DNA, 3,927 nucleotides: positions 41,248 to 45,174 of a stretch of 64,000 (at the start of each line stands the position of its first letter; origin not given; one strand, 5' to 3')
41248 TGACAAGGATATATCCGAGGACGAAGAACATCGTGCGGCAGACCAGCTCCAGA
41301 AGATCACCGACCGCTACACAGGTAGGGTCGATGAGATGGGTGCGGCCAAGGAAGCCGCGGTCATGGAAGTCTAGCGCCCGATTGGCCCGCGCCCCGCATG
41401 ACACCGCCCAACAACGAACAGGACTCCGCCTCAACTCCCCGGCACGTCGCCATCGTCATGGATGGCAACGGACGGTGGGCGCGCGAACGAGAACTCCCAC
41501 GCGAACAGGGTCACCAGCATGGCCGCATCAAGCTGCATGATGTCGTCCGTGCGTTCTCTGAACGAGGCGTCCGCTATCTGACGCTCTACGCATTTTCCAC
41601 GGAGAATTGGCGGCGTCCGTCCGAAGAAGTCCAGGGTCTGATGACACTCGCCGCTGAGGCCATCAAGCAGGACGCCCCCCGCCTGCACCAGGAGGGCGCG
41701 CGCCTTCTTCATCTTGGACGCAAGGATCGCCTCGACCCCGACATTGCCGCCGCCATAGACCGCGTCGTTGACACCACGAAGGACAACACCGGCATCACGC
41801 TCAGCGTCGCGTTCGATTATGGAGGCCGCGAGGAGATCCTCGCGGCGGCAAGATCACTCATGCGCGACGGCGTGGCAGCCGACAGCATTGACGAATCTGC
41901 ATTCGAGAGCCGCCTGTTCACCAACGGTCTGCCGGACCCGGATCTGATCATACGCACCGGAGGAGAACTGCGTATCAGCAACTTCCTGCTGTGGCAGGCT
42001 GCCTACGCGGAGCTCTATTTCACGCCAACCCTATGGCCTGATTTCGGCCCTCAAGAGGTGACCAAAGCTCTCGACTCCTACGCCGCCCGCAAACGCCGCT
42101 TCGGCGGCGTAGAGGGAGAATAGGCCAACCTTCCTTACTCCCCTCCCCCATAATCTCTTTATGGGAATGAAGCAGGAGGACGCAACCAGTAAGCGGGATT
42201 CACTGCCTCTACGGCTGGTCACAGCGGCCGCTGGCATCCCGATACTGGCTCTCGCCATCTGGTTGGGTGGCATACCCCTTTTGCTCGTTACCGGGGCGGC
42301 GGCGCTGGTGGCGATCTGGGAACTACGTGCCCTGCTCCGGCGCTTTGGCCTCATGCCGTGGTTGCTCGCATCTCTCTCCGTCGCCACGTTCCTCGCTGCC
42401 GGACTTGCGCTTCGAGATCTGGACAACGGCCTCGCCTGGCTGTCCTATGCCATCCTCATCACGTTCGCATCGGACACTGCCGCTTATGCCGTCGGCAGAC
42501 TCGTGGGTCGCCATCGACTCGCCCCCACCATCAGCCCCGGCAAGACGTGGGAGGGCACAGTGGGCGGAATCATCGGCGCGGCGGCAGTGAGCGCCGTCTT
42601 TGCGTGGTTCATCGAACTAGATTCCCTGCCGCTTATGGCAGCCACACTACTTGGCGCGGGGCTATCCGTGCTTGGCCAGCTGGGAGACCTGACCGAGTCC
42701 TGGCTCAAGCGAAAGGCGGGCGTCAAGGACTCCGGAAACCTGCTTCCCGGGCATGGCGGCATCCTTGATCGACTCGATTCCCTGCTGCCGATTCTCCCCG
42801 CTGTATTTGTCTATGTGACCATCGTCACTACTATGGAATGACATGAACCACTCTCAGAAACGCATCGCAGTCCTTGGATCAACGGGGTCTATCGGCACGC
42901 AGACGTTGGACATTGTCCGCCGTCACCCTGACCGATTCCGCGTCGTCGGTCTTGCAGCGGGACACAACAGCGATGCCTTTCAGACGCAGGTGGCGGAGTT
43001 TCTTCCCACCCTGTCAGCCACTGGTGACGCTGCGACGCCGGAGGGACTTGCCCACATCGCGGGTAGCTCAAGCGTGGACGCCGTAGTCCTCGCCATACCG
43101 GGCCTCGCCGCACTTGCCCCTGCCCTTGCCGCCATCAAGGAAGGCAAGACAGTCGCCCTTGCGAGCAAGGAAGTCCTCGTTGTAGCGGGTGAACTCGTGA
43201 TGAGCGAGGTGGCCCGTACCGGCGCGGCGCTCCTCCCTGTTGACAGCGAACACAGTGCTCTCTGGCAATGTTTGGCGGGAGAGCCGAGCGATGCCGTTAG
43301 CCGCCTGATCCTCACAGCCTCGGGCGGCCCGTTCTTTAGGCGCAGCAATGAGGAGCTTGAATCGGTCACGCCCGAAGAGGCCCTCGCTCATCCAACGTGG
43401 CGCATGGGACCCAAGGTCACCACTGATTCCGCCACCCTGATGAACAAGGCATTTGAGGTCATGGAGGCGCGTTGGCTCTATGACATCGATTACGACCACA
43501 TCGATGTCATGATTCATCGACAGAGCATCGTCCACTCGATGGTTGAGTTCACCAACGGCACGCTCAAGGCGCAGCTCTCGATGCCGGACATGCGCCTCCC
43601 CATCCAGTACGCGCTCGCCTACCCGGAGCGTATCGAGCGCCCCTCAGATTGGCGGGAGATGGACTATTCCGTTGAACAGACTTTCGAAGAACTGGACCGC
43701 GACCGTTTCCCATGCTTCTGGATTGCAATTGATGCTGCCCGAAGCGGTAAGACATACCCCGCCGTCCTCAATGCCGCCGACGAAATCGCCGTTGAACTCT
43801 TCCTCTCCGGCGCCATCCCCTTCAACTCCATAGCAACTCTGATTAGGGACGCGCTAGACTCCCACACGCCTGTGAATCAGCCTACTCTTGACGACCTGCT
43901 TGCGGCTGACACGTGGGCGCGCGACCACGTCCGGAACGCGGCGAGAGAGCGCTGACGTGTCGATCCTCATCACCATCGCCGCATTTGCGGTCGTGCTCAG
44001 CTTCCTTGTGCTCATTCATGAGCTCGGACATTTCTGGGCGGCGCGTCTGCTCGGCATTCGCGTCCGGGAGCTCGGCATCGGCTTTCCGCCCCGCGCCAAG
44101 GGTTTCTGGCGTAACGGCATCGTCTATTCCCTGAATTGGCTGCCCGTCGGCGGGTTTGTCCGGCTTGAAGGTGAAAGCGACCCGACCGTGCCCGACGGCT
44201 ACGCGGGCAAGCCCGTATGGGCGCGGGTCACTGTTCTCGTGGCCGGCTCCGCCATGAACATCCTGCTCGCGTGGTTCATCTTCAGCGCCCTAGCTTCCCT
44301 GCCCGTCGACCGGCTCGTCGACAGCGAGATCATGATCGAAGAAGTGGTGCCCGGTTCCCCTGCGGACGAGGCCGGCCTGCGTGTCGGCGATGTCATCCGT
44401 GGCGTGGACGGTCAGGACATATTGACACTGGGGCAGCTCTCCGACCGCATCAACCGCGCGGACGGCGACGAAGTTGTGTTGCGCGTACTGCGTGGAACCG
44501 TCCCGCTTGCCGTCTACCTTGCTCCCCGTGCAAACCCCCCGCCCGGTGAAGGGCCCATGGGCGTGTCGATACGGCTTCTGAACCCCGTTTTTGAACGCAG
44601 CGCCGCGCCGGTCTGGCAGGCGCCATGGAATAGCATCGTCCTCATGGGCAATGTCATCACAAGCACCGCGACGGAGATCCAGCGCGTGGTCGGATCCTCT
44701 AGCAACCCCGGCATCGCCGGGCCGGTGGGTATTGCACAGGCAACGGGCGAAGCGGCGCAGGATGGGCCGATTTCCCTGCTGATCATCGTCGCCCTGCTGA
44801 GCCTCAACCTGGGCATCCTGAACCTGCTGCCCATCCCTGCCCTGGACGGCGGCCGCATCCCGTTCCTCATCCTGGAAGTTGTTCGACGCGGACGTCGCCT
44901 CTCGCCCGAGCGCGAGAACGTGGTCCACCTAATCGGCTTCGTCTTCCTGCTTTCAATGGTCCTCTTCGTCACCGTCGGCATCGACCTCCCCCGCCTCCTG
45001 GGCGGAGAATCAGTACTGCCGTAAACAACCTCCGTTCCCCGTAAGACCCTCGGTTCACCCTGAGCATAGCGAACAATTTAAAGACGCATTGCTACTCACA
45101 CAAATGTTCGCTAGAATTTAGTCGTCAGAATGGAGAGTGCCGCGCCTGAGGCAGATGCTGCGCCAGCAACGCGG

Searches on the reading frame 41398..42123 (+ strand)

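Call 83: search_protein_families(library=pfam, proteins=[window:41398-42123:+], max_evalue=0.001)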
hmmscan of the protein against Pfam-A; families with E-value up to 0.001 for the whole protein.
window:41398-42123:+ (241 aa): 1 family
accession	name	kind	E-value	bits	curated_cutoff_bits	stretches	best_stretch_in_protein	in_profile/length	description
PF01255.24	Prenyltransf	-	1.1e-81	274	27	1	20-236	1-219/219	Putative undecaprenyl diphosphate synthase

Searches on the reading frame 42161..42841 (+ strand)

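Call 83: search_protein_families(library=pfam, proteins=[window:42161-42841:+], max_evalue=0.001)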
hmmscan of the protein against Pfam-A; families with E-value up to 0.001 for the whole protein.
window:42161-42841:+ (226 aa): 2 families
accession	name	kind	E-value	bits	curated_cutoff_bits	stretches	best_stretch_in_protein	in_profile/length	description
PF01148.25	CTP_transf_1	-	1.1e-55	189.8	24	1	68-221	110-263/264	Cytidylyltransferase family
PF01864.22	CarS-like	-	0.0002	21.9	22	1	124-220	44-141/175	CDP-archaeol synthase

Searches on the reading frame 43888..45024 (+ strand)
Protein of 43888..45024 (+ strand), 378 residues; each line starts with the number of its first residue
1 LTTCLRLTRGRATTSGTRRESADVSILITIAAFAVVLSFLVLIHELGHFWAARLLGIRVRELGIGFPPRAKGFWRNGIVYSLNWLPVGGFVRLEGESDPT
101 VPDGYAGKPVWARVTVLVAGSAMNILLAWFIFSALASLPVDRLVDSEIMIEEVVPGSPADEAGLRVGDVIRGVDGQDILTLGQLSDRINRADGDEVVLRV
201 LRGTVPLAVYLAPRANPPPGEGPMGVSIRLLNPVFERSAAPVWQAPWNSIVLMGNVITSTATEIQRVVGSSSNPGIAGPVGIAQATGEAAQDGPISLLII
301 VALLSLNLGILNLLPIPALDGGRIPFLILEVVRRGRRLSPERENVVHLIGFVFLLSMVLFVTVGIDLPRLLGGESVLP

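Call 31: search_protein_families(library=pfam, proteins=[window:43888-45024:+], max_evalue=1)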
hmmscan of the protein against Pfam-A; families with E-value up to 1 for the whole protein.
window:43888-45024:+ (378 aa): 8 families
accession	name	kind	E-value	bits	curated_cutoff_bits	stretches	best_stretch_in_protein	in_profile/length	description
PF02163.28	Peptidase_M50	-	3.8e-52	177.3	27.2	1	32-356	1-220/221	Peptidase family M50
PF17820.7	PDZ_6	-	9.2e-14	51.4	27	1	150-202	2-54/54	PDZ domain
PF13180.12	PDZ_2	-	1.1e-09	38.8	27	1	145-205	11-72/80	PDZ domain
PF00595.29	PDZ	-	2.4e-08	34.7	23.2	1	145-182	24-61/81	PDZ domain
PF19805.5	DUF6288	-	0.00038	20.2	26.3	1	147-193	2-52/402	Family of unknown function (DUF6288)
PF13398.12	Peptidase_M50B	-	0.00066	19.9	26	1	39-138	23-108/201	Peptidase M50B-like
PF14685.13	PDZ_Tricorn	-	0.052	14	25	1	156-202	30-78/88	Tricorn protease PDZ domain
PF04495.20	GRASP55_65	-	0.18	12.6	27.7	1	139-201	36-99/138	GRASP55/65 PDZ-like domain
